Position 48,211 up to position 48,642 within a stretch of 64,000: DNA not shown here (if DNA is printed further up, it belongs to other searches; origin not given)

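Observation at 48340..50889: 849-aa membrane protein built from an internal tandem duplication of a ~350-aa Cys-containing periplasmic domain of unknown family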

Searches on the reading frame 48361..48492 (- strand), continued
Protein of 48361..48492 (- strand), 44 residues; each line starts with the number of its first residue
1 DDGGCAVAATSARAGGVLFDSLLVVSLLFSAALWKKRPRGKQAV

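Call 71: find_encoding_contigs(protein=P0153, flank=10000, max_places=1)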
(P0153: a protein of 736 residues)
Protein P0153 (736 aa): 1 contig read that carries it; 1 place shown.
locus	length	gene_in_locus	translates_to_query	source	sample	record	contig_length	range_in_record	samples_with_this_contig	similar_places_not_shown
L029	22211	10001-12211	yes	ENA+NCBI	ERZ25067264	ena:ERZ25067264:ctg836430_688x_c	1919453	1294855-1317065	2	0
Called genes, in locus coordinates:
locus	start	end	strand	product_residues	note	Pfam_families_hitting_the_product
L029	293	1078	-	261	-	PF03099:BPL_LplA_LipB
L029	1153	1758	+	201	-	PF02517:Rce1-like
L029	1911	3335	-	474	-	PF08843:AbiEii, PF13280:WYL (weak)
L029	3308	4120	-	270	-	PF13338:AbiEi_4 (weak)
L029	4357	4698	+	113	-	PF13560:HTH_31 (weak), PF01381:HTH_3 (weak)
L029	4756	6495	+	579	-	PF00795:CN_hydrolase, PF02540:NAD_synthase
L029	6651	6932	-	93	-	PF00550:PP-binding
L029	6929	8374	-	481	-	PF00501:AMP-binding, PF13193:AMP-binding_C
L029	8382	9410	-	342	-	PF01118:Semialdhyde_dh, PF02774:Semialdhyde_dhC, PF22698:Semialdhyde_dhC_1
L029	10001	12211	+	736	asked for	PF03160:Calx-beta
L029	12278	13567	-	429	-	PF01368:DHH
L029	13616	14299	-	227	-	PF00290:Trp_syntA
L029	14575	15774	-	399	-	PF00291:PALP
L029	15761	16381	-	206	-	PF00697:PRAI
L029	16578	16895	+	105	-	PF04326:SLFN_AlbA_2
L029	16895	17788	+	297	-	PF13749:HATPase_c_4, PF21247:Fic-like_C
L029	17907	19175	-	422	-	PF07396:Porin_O_P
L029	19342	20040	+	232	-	PF00072:Response_reg, PF00486:Trans_reg_C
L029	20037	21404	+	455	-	PF00989:PAS, PF13188:PAS_8 (weak), PF13426:PAS_9 (faint), PF00512:HisKA, PF02518:HATPase_c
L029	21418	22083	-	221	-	PF01895:PhoU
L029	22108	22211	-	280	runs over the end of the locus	PF00005:ABC_tran, PF02463:SMC_N (faint), PF13304:AAA_21 (faint)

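Call 72: find_encoding_contigs(protein=P0208, flank=10000, max_places=1)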
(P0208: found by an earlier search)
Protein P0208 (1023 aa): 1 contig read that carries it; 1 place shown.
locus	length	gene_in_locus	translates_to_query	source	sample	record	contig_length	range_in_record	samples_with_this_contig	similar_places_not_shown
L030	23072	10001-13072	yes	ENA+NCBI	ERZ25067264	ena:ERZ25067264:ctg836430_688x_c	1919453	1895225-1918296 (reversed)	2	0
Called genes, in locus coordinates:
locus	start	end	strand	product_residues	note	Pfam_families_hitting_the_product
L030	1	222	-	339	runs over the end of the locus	PF08843:AbiEii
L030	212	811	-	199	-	PF19570:DUF6088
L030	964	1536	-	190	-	PF19570:DUF6088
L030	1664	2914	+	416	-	PF13657:Couple_hipA, PF07804:HipA_C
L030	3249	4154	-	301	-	PF26340:DNA-SBD_ScoMcrA, PF13391:HNH_2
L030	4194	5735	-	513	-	PF02541:Ppx-GppA, PF21697:Ppx_C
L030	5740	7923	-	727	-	PF13089:PP_kinase_N, PF13091:PLDc_2 (faint), PF02503:PP_kinase, PF17941:PP_kinase_C_1, PF13090:PP_kinase_C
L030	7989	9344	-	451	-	PF01928:CYTH (weak), PF05235:CHAD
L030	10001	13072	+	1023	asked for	PF00560:LRR_1 (faint), PF12799:LRR_4 (faint), PF23598:LRR_14, PF13855:LRR_8 (weak), PF23598:LRR_14 (weak), PF13855:LRR_8, PF23598:LRR_14, PF13855:LRR_8, +2 more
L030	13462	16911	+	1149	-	PF02811:PHP, PF07733:DNA_pol3_alpha, PF17657:DNA_pol3_finger, PF14579:HHH_6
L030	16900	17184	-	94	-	PF09876:DUF2103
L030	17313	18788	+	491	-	PF02696:SelO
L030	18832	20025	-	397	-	PF00530:SRCR, PF15494:SRCR_2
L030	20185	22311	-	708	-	PF00580:UvrD-helicase, PF13245:AAA_19, PF01443:Viral_helicase1 (faint), PF13361:UvrD_C, PF13538:UvrD_C_2, PF21196:PcrA_UvrD_tudor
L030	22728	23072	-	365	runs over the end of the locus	PF17200:sCache_2, PF08269:dCache_2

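Call 73: search_protein_families(library=ncbifam, proteins=[L029:1153-1758:+], max_evalue=1)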
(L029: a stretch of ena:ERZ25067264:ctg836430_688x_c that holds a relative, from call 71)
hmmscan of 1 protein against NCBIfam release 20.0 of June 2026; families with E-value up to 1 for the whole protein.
L029:1153-1758:+ (201 aa): 12 families
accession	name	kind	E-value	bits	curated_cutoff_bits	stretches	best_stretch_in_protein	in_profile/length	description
NF040674.1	CPBP_fam_MrtP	equivalog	3.5e-21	76.1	250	1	102-195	247-346/354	myxosortase MrtP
NF040914.1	Mrt_core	domain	2.1e-20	72.7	100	1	103-195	3-101/108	myxosortase family intramembrane protease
NF040589.1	CPBP_Synerg_MrtS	equivalog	3.2e-16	60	130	1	73-193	42-161/170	Synerg-CTERM system glutamic-type intramembrane protease MrtS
NF040594.1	CPBP_fam_MrtC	equivalog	3.1e-15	56.5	195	1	63-194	76-214/221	myxosortase MrtC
NF040593.1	CPBP_fam_MrtX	exception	9.8e-11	41.9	180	1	100-194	130-228/238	myxosortase MrtX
NF033192.3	CPBP_JDVT_MrtJ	equivalog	2.6e-10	40.9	75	1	113-197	10-97/98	JDVT-CTERM system glutamic-type intramembrane protease MrtJ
NF041647.1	ABC_perm_CPBP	equivalog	1e-09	37.7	435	1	99-196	541-631/636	ABC transporter permease subunit/CPBP intramembrane protease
NF040915.1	CPBP_fam_MrtZ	exception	2.6e-09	36.9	325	1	104-194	168-263/275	myxosortase MrtZ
NF047635.1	CPBP_Sphingo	equivalog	0.00084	18.8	225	1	127-196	165-235/237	CPBP family intramembrane glutamic endopeptidase, BDIM_20840 family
TIGR03008.1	pepcterm_CAAX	equivalog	0.019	14.9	81.05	1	111-193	127-207/222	CAAX prenyl protease-related protein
TIGR02916.1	PEP_his_kin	equivalog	0.31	9.5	300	1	120-154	248-282/679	XrtA/PEP-CTERM system histidine kinase PrsK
NF052640.1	CPBP_M949_0222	equivalog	0.64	9.9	220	0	131-195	141-203/213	M949_0222 family glutamic-type intramembrane endopeptidase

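Call 74: find_homologous_proteins(query=L029:1153-1758:+, max_evalue=0.001)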
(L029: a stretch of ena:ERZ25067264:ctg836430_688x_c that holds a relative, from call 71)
Query L029:1153-1758:+ (201 aa): 104 proteins with E <= 0.001 among 1272 candidates.
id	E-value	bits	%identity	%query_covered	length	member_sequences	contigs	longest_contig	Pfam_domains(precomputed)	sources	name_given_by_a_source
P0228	4.3e-123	427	100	100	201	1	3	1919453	PF02517.22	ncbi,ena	-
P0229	7.6e-116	403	93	100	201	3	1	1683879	PF02517.22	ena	-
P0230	5.5e-115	400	93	100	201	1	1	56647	PF02517.22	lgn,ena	-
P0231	2.6e-114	398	92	100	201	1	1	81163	PF02517.22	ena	-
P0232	3.5e-114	398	91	100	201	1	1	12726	PF02517.22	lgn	-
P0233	1.2e-112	393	91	100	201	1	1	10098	PF02517.22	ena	-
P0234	2.3e-112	392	91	100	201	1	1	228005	PF02517.22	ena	-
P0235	4.6e-112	391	90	100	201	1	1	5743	PF02517.22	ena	-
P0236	7.2e-112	390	91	100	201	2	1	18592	PF02517.22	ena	-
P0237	3.5e-111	388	90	100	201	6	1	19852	PF02517.22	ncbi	-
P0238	1.9e-110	385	89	100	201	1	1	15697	PF02517.22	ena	-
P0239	2.7e-109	382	89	100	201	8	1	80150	PF02517.22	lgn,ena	-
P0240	2.7e-108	378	87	100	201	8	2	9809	PF02517.22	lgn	-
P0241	4.5e-108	378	88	100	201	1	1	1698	PF02517.22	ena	-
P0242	5.4e-108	377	87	100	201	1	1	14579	PF02517.22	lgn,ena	-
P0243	1.6e-107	376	88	100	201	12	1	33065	PF02517.22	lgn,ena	-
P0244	6.8e-107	374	86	100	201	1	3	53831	PF02517.22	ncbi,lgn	-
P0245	7.8e-107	374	85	100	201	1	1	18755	PF02517.22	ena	-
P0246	1.9e-106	372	84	100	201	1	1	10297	PF02517.22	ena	-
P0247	3.9e-106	371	85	100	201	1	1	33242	PF02517.22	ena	-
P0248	4.5e-106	371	83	100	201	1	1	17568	PF02517.22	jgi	-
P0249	7.8e-106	370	87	100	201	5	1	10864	PF02517.22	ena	-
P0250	7.8e-106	370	86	100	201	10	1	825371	PF02517.22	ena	-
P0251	1.2e-105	370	86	100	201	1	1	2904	PF02517.22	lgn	-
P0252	1.9e-105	369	86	100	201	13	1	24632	PF02517.22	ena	-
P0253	2.0e-105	369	86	100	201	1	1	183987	PF02517.22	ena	-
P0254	2.3e-105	369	85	100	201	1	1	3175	PF02517.22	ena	-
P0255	2.6e-105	369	86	100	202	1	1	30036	PF02517.22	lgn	-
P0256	3.2e-105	368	84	100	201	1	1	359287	PF02517.22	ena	-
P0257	8.3e-105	367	85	100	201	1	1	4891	PF02517.22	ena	-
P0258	1.2e-104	366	83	100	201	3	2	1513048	PF02517.22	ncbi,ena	-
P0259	2.1e-104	366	84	100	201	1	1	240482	PF02517.22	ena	-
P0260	2.9e-104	365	84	100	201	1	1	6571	PF02517.22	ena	-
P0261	5.2e-104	364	85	100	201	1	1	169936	PF02517.22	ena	-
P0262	5.9e-104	364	83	99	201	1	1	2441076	PF02517.22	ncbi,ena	-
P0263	6.0e-104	364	84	100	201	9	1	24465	PF02517.22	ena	-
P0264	6.4e-104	364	83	100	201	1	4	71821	PF02517.22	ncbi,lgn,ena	-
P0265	7.4e-104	364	84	100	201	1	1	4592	PF02517.22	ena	-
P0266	2.9e-103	362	82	100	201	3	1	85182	PF02517.22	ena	-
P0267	5.4e-103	361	82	100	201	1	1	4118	PF02517.22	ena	-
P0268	5.7e-103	361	84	100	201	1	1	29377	PF02517.22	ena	-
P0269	6.4e-103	361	83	100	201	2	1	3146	PF02517.22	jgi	-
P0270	9.9e-103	360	83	100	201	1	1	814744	PF02517.22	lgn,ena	-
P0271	1.3e-102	360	83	100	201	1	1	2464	PF02517.22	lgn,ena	-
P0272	1.7e-102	359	80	100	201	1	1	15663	PF02517.22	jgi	jgi:hypothetical protein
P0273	3.4e-102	358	82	100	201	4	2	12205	PF02517.22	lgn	-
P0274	1.2e-101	357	83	100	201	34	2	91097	PF02517.22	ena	-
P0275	2.7e-101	356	82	100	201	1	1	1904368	PF02517.22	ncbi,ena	-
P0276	3.2e-101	355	81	100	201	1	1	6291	PF02517.22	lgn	-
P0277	6.3e-101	354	81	100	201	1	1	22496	PF02517.22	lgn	-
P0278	1.1e-100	354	80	100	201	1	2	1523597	PF02517.22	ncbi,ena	-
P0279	2.8e-100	352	82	100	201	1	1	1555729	PF02517.22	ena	-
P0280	1.7e-99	350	81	99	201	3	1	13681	PF02517.22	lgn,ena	-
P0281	7.1e-99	348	82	100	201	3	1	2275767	PF02517.22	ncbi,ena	-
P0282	1.0e-98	347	82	100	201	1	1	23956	PF02517.22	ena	-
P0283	1.6e-98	346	81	100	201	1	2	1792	PF02517.22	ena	-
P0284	2.1e-98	346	82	95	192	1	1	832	PF02517.22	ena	-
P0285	1.9e-97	343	79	99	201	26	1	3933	PF02517.22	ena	-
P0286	2.6e-97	343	81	100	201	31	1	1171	PF02517.22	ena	-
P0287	2.6e-96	339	76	100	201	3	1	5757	PF02517.22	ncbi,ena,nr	ncbi:MAG: CPBP family intramembrane metalloprotease [Candidatus Dadabacteria bacterium]|nr:CPBP fami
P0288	2.3e-94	333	77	100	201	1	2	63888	PF02517.22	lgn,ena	-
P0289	2.2e-92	326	74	100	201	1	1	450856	PF02517.22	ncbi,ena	-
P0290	3.2e-88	313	73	100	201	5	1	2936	PF02517.22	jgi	-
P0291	3.5e-79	283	84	79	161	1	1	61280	PF02517.22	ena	-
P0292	5.5e-73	263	66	88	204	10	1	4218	PF02517.22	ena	-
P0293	3.1e-72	261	87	69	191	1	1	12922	PF02517.22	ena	-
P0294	7.6e-71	256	61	98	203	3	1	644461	PF02517.22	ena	-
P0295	1.5e-69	252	60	98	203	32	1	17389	PF02517.22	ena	-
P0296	5.7e-69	250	63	91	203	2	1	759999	PF02517.22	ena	-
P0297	7.6e-68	246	60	98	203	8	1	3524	PF02517.22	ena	-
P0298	2.9e-65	238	59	98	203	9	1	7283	PF02517.22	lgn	-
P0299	1.2e-64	236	61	89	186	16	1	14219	PF02517.22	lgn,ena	-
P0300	3.3e-64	234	57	98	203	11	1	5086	PF02517.22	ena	-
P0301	2.7e-62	228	59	95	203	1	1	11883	PF02517.22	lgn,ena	-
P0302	2.0e-61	225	57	98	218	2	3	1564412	PF02517.22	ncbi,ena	-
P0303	2.6e-61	225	54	99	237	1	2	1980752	PF02517.22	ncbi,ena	-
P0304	3.2e-58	215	54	99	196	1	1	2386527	PF02517.22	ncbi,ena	-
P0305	2.2e-55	206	55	97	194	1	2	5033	PF02517.22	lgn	-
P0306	2.8e-44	169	50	92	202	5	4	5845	PF02517.22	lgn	-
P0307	2.2e-41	160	42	98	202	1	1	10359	PF02517.22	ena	-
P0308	2.5e-41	160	44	93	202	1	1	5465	PF02517.22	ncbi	ncbi:MAG: CPBP family glutamic-type intramembrane protease [Thermodesulfobacteriota bacterium]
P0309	7.1e-41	158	42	98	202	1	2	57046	PF02517.22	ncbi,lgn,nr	ncbi:MAG: CPBP family intramembrane metalloprotease [Candidatus Dadabacteria bacterium]|nr:CPBP fami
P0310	6.5e-39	152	47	92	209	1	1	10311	PF02517.22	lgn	-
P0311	2.4e-38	150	42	92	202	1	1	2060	PF02517.22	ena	-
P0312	1.9e-37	147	43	97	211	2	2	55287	PF02517.22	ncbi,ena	-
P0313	6.7e-37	145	42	95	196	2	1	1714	PF02517.22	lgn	-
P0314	7.7e-37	145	41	95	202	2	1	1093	PF02517.22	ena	-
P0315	2.0e-36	144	41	95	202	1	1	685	PF02517.22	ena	-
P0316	1.7e-35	141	46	77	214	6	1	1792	PF02517.22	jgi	-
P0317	3.6e-30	123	46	69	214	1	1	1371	PF02517.22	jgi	-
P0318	8.3e-27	112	39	93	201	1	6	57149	PF02517.22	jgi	jgi:membrane protease YdiL (CAAX protease family)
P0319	9.8e-18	83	36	92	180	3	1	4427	PF02517.22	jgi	jgi:membrane protease YdiL (CAAX protease family)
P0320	8.5e-17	80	36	85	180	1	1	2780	PF02517.22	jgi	-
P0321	2.3e-14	72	38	83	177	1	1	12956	PF02517.22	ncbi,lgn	-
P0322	5.1e-11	61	28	65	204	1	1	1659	PF02517.22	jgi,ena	-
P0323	1.4e-8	53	30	48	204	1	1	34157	PF02517.22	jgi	jgi:membrane protease YdiL (CAAX protease family)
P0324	1.5e-8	53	41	47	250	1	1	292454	PF02517.22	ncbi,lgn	-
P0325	2.0e-8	52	44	45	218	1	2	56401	PF02517.22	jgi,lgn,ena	-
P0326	3.3e-6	45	33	81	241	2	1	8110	PF02517.22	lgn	-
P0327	1.1e-5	44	40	48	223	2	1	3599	PF02517.22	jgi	-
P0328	5.6e-5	41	36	44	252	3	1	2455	PF02517.22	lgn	-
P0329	6.1e-5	41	32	51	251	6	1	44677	PF02517.22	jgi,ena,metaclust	metaclust:\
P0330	1.3e-4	40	32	45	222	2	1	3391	PF02517.22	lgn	-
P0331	7.3e-4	38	33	71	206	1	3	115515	PF02517.22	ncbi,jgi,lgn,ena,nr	ncbi:MAG TPA: CPBP family glutamic-type intramembrane protease [bacterium]|nr:CPBP family glutamic-t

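Call 75: search_solved_structures(query=L029:1153-1758:+, max_evalue=1, show_alignments=2)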
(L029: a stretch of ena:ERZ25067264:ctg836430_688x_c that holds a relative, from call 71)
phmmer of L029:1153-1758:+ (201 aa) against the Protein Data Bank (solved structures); distinct sequences matched with E-value up to 1: 0.

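Call 77: find_encoding_contigs(protein=P0249, flank=10000, max_places=3)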
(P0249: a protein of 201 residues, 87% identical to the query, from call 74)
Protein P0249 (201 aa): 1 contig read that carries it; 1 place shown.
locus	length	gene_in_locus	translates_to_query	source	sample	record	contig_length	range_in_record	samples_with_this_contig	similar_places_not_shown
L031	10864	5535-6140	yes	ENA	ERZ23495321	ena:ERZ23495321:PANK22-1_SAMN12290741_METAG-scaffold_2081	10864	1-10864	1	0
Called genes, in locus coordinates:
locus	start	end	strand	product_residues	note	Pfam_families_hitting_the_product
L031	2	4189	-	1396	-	?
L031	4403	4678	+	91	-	-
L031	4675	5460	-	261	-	PF03099:BPL_LplA_LipB, PF21948:LplA-B_cat (weak)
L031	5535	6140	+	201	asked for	PF02517:Rce1-like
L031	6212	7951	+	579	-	PF00795:CN_hydrolase, PF02540:NAD_synthase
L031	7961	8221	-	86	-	PF00550:PP-binding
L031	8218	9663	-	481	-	PF00501:AMP-binding, PF13193:AMP-binding_C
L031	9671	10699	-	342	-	PF01118:Semialdhyde_dh, PF02774:Semialdhyde_dhC, PF22698:Semialdhyde_dhC_1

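Call 83: list_cluster_members(proteins=[P0229, P0237, P0239, P0243, P0250, P0252, P0258, P0274, P0281, P0285])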
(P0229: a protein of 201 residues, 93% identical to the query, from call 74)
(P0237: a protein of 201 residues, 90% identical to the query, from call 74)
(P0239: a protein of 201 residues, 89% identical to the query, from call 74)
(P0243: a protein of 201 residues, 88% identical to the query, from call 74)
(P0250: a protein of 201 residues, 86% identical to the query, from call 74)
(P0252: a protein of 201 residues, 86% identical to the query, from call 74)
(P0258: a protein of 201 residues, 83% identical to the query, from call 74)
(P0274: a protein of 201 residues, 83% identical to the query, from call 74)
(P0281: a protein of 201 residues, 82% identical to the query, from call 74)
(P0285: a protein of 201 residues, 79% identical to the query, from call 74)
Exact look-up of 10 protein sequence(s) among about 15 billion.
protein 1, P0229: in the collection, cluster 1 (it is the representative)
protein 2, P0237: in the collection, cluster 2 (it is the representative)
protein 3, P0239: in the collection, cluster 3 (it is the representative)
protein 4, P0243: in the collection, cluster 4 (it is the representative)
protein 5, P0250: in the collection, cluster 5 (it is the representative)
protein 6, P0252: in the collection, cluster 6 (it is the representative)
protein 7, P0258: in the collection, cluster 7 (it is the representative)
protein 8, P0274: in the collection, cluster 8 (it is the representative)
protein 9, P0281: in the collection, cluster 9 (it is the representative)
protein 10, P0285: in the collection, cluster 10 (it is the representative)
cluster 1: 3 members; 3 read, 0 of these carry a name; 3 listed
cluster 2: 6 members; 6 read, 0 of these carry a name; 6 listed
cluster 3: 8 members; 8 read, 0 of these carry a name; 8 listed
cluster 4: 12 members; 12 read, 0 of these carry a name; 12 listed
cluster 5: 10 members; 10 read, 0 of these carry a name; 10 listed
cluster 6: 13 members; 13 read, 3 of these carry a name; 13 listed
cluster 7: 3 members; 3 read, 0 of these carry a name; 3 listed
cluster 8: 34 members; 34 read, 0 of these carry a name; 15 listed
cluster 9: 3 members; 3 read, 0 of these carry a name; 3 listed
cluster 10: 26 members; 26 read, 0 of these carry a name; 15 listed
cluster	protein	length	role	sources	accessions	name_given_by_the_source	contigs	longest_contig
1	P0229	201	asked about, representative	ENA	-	-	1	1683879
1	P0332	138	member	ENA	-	-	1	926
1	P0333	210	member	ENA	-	-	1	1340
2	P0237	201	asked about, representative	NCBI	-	-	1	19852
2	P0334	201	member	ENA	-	-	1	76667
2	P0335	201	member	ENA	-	-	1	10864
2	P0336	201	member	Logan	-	-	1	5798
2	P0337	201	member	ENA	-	-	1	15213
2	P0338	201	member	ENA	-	-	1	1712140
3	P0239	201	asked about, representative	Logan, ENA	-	-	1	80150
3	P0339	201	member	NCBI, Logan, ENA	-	-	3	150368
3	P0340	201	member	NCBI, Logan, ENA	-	-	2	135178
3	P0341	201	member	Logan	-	-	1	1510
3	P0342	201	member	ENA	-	-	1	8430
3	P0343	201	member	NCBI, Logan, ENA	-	-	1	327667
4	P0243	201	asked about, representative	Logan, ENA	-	-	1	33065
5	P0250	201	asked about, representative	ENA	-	-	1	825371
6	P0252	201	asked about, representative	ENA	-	-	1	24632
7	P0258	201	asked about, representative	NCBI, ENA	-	-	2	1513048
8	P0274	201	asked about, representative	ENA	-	-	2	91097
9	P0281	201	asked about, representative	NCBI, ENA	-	-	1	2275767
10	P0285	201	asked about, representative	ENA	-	-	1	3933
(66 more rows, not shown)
